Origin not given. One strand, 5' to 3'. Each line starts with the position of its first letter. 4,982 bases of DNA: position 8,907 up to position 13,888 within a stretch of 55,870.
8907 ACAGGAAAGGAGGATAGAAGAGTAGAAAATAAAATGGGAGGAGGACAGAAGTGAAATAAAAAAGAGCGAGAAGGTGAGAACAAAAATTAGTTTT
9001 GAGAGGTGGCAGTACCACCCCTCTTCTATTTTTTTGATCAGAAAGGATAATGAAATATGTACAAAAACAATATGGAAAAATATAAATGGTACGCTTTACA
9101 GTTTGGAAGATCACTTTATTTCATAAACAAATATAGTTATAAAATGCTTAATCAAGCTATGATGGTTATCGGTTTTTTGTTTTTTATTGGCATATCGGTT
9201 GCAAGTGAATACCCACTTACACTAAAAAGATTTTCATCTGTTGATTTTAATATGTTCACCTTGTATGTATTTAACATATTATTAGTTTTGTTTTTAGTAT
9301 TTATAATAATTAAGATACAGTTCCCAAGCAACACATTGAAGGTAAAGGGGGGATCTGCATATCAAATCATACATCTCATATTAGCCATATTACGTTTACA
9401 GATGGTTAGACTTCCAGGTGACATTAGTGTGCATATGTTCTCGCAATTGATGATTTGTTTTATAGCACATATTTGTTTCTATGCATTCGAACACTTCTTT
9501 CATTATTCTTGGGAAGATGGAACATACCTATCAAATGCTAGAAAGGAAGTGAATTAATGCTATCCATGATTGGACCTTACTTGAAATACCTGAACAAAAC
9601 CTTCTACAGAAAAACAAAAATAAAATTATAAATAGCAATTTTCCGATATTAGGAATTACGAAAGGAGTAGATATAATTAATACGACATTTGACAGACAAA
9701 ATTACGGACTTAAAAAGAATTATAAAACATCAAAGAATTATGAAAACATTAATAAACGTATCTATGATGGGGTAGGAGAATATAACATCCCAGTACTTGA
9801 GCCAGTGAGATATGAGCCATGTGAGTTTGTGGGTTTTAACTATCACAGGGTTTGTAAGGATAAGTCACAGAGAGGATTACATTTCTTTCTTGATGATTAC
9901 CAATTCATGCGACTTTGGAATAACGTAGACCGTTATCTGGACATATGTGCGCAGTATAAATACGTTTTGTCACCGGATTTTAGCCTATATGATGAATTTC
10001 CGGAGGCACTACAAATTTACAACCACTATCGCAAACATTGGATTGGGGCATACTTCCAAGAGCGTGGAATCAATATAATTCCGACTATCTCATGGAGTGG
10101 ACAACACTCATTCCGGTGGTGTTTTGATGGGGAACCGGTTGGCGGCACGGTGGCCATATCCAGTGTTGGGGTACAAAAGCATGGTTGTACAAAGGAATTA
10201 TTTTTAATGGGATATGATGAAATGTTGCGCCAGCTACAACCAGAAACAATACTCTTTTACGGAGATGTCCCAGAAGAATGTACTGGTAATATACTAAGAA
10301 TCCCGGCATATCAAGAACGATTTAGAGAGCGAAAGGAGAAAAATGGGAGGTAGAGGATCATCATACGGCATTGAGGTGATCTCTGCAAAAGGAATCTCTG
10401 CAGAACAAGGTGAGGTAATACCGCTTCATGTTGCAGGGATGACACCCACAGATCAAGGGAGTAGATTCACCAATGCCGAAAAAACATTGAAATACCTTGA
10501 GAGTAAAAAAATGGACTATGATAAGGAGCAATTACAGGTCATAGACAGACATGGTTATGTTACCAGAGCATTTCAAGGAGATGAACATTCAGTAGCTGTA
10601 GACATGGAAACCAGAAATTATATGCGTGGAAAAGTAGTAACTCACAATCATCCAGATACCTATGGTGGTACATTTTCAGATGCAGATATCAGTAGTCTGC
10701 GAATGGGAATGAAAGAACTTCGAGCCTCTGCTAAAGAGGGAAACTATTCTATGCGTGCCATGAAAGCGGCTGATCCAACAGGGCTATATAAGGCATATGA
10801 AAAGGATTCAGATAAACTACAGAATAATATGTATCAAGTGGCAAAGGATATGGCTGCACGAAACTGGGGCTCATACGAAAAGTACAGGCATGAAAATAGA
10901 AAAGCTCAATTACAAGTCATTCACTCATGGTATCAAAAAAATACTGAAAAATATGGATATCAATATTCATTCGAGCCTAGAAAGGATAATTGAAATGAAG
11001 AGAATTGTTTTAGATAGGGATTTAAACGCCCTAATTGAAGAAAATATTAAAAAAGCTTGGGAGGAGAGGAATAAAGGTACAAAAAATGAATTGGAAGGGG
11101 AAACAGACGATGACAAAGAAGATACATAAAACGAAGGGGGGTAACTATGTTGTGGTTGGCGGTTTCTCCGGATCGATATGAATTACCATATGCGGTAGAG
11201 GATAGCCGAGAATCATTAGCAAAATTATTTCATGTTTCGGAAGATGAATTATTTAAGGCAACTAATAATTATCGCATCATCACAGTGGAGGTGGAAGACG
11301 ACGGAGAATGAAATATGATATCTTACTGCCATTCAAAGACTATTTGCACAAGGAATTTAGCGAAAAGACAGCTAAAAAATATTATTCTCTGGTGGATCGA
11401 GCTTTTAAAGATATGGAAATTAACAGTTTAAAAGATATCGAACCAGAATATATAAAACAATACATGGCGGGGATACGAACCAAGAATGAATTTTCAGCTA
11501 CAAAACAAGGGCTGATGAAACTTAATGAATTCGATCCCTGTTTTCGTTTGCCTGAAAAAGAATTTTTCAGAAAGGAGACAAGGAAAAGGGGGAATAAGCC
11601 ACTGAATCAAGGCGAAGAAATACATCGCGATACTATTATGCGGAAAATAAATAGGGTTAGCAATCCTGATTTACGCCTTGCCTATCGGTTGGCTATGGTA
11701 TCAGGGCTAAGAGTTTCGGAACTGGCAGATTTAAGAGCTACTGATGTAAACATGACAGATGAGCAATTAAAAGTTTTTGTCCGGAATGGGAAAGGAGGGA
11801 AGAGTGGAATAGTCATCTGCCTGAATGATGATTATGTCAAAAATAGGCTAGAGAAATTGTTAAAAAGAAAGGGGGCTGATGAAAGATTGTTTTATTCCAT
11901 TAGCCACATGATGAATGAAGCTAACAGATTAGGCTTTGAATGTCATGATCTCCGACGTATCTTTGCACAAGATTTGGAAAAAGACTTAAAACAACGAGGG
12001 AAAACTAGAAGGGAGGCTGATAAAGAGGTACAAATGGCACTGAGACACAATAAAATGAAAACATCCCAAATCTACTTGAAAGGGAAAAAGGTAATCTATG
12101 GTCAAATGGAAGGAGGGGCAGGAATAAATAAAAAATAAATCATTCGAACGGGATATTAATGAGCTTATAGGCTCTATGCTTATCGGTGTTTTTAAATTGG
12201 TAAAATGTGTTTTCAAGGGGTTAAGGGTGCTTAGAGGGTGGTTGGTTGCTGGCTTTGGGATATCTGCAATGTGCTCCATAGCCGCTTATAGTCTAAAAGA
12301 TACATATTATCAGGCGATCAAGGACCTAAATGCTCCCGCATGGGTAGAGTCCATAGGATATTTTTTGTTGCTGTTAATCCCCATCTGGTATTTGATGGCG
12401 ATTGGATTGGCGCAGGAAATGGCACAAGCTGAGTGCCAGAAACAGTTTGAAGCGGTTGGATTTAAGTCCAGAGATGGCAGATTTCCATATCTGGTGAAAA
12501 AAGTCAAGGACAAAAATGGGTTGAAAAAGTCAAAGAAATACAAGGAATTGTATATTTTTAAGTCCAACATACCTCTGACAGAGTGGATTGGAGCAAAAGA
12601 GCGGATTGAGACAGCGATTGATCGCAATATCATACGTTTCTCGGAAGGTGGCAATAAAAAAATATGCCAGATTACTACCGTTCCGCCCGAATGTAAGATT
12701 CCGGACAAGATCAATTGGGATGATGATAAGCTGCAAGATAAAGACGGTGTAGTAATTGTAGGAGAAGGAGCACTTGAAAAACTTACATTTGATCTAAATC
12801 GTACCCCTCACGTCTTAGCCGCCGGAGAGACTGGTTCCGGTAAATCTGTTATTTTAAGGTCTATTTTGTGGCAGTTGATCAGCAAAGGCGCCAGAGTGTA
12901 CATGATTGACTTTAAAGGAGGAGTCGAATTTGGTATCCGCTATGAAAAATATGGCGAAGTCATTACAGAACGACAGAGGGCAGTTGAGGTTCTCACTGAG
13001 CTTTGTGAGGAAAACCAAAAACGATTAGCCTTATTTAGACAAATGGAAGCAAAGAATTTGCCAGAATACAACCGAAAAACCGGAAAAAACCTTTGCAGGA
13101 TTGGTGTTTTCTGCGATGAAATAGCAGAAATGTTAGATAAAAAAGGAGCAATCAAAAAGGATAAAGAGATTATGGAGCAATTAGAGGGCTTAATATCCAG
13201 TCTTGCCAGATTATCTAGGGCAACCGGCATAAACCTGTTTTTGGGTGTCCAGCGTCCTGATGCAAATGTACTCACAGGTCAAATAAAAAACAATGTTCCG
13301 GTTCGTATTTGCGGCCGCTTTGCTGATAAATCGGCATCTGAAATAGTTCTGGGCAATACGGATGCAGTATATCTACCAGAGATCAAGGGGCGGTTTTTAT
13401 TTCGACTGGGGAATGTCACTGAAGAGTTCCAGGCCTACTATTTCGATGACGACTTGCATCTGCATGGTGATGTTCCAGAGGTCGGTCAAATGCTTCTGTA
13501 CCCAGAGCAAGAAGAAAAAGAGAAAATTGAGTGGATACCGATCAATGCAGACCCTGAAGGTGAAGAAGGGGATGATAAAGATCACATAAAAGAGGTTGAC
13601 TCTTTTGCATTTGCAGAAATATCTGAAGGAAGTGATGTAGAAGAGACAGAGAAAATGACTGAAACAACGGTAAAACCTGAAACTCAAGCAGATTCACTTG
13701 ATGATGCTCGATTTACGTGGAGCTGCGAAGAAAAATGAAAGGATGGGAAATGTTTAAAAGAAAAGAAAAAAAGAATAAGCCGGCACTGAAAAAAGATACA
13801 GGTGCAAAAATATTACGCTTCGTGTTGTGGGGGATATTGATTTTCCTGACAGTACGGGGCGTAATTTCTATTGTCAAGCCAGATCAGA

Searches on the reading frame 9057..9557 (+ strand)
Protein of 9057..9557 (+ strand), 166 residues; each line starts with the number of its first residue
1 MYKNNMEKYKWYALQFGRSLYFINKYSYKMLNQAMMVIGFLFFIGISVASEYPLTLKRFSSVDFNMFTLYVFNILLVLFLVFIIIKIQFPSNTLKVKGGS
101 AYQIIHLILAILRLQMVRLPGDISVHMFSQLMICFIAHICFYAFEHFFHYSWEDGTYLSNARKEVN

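Call 10: search_protein_families(library=pfam, proteins=[window:9057-9557:+], max_evalue=0.01)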
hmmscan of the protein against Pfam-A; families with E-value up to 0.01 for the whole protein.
window:9057-9557:+ (166 aa): 0 families

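Call 12: find_encoding_contigs(protein=window:9057-9557:+, flank=3000, max_places=10)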
Protein window:9057-9557:+ (166 aa): 1 contig read that carries it; 1 place shown.
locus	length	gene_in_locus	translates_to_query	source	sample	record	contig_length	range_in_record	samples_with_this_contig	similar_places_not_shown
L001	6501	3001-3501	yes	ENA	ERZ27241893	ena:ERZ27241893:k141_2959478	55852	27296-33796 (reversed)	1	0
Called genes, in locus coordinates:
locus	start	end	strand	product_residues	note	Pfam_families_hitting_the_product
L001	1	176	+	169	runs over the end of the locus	-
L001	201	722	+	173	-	-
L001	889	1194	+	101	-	-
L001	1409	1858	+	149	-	-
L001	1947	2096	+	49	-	PF24729:Acb2_Tad1_hairpin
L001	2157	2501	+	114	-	-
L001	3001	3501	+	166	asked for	-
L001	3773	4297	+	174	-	PF14386:DUF4417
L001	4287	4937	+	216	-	-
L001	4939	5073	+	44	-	-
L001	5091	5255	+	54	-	-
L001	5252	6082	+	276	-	PF00589:Phage_integrase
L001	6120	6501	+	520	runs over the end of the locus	PF01580:FtsK_SpoIIIE, PF01935:DUF87 (weak)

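Call 42: search_protein_families(library=ncbifam, proteins=[window:9057-9557:+], max_evalue=0.01)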
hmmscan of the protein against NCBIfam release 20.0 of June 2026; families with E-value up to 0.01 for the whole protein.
window:9057-9557:+ (166 aa): 0 families

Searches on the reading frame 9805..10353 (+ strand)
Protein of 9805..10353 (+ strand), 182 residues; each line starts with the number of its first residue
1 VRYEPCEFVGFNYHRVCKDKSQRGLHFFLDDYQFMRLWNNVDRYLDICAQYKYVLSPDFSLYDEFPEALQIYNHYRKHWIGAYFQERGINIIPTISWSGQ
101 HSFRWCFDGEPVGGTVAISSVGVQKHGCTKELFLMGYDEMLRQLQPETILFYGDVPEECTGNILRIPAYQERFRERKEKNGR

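Call 10: search_protein_families(library=pfam, proteins=[window:9805-10353:+], max_evalue=0.01)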
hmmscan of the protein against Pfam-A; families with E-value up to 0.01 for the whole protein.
window:9805-10353:+ (182 aa): 1 family
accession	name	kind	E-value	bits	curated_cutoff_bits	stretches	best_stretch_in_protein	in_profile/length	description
PF14386.11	DUF4417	-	3e-53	180.5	28.9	1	6-166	20-179/183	Domain of unknown function (DUF4417)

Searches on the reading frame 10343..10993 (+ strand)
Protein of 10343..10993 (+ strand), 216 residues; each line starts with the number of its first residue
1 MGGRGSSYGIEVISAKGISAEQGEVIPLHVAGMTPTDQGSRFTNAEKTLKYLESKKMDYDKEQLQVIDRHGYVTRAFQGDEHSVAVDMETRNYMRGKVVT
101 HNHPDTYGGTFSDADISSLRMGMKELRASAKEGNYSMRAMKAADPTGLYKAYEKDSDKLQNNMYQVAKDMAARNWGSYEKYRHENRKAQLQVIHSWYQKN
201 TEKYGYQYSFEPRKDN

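Call 10: search_protein_families(library=pfam, proteins=[window:10343-10993:+], max_evalue=0.01)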
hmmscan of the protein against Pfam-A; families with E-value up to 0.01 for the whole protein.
window:10343-10993:+ (216 aa): 0 families

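Call 33: find_related_loci(query=A3, collection=genome_contigs, flank=6000)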
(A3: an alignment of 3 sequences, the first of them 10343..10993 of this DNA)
Query A3 (216 aa) in genome_contigs; peptide patterns used: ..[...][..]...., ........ (x = any residue, [..] = any of these).
167 stretches matched a pattern, but none encodes a relative of the query by tblastn (E <= 1e-3).

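Call 34: find_related_loci(query=A3, collection=metagenome_contigs, flank=6000)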
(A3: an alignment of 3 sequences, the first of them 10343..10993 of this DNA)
Query A3 (216 aa) in metagenome_contigs; peptide patterns used: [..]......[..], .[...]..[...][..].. (x = any residue, [..] = any of these).
508 stretches matched a pattern; 35 encode a relative of the query (tblastn E <= 1e-3); 35 distinct loci.
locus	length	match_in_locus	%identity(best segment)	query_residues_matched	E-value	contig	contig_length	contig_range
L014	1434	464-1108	66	1-215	2e-105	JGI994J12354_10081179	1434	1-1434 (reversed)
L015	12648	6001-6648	62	1-215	3e-88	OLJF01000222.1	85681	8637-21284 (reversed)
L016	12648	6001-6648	61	1-215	6e-88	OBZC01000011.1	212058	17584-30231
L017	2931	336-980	64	1-214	2e-89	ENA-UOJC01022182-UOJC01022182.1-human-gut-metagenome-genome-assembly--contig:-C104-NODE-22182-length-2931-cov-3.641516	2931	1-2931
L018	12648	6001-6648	61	1-215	6e-88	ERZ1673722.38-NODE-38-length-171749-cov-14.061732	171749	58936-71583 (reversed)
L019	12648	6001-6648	61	1-215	6e-88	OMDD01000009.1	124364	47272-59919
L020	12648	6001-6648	62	1-215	8e-88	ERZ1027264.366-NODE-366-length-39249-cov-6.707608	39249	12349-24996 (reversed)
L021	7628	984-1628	63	1-215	8e-88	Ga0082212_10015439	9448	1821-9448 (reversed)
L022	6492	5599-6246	61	1-215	3e-87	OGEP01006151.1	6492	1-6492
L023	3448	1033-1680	61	1-215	6e-88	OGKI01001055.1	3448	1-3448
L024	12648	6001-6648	61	1-215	3e-87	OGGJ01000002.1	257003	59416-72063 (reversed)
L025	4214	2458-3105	61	1-215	2e-87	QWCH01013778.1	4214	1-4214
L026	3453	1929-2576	61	1-215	6e-88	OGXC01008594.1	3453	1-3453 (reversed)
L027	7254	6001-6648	61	1-215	3e-87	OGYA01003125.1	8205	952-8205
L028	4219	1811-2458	61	1-215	2e-87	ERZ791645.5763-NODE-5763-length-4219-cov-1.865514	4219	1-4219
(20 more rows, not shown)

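Call 42: search_protein_families(library=ncbifam, proteins=[window:10343-10993:+], max_evalue=0.01)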
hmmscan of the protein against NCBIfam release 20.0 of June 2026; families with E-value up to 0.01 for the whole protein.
window:10343-10993:+ (216 aa): 0 families

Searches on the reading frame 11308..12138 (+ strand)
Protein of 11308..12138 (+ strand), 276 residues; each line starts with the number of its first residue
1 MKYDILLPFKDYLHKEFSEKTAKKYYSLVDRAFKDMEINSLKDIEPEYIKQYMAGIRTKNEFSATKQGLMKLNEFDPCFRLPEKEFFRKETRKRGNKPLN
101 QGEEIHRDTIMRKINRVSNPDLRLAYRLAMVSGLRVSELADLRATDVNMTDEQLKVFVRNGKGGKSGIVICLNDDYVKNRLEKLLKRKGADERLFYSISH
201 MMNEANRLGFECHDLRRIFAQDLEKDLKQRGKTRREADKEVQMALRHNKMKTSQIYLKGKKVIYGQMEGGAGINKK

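Call 10: search_protein_families(library=pfam, proteins=[window:11308-12138:+], max_evalue=0.01)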
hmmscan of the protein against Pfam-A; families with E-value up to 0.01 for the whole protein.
window:11308-12138:+ (276 aa): 1 family
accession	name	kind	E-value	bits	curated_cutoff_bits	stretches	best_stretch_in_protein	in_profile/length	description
PF00589.27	Phage_integrase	-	2.3e-10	40.9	27.1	1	119-257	21-166/172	Phage integrase family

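Call 42: search_protein_families(library=ncbifam, proteins=[window:11308-12138:+], max_evalue=0.01)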
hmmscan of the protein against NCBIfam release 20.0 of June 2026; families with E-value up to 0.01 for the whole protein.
window:11308-12138:+ (276 aa): 8 families
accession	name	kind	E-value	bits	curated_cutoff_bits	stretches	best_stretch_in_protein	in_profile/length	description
NF040815.2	recomb_XerA_Arch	equivalog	6.4e-19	68.5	220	1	12-258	6-253/263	site-specific tyrosine recombinase/integron integrase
TIGR02249.1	integrase_gron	subfamily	6.1e-12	45.5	265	1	14-186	11-178/315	integron integrase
TIGR02225.1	recomb_XerD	equivalog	1.5e-06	27.8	329.6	1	15-171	11-172/290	site-specific tyrosine recombinase XerD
TIGR02224.1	recomb_XerC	equivalog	1.7e-06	27.7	335.15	1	15-186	11-189/295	tyrosine recombinase XerC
NF001399.0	PRK00283.1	subfamily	1.9e-06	27.3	279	1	131-171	145-182/300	tyrosine recombinase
NF003462.0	PRK05084.1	equivalog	1.6e-05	23.8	267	1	128-184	203-258/360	tyrosine recombinase XerS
NF040693.1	recomb_GmtY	equivalog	0.0021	17.3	340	0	128-197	226-298/441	gamma-mobile-trio recombinase GmtY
NF002331.0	PRK01287.1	subfamily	0.0076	15.3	371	0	130-169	172-209/365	site-specific tyrosine recombinase XerC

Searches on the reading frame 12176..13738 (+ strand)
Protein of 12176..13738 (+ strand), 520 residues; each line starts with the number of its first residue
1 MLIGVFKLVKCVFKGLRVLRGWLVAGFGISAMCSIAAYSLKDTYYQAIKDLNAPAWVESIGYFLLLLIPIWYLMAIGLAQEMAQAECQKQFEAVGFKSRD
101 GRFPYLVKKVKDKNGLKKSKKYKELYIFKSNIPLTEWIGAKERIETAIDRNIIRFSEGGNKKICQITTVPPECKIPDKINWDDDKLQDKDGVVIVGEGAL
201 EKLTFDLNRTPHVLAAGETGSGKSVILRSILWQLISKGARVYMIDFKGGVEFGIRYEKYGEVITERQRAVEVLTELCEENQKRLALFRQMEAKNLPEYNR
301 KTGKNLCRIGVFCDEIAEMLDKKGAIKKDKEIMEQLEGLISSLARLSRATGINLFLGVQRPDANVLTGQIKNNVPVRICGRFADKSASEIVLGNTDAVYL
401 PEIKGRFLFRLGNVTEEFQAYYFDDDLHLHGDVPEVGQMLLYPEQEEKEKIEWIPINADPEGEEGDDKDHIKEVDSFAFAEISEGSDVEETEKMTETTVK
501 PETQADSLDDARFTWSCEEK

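Call 11: search_protein_families(library=pfam, proteins=[window:12176-13738:+], max_evalue=0.001)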
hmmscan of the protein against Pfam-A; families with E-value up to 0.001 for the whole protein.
window:12176-13738:+ (520 aa): 5 families
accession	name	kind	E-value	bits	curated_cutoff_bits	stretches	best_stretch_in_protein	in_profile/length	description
PF01580.24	FtsK_SpoIIIE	-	4e-17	62.8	24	1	200-335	28-175/221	FtsK/SpoIIIE family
PF01935.23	DUF87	-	9.5e-07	29.6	23.2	1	204-266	15-82/220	Helicase HerA, central domain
PF25199.1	nSTAND_NTPase5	-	0.00011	22.5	34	1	209-245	40-77/145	Novel STAND NTPase 5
PF13191.12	AAA_16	-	0.00015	22.8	32.6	1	209-318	23-104/167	AAA ATPase domain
PF12846.13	AAA_10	-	0.00053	19.6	27.5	0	209-250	20-62/362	AAA-like domain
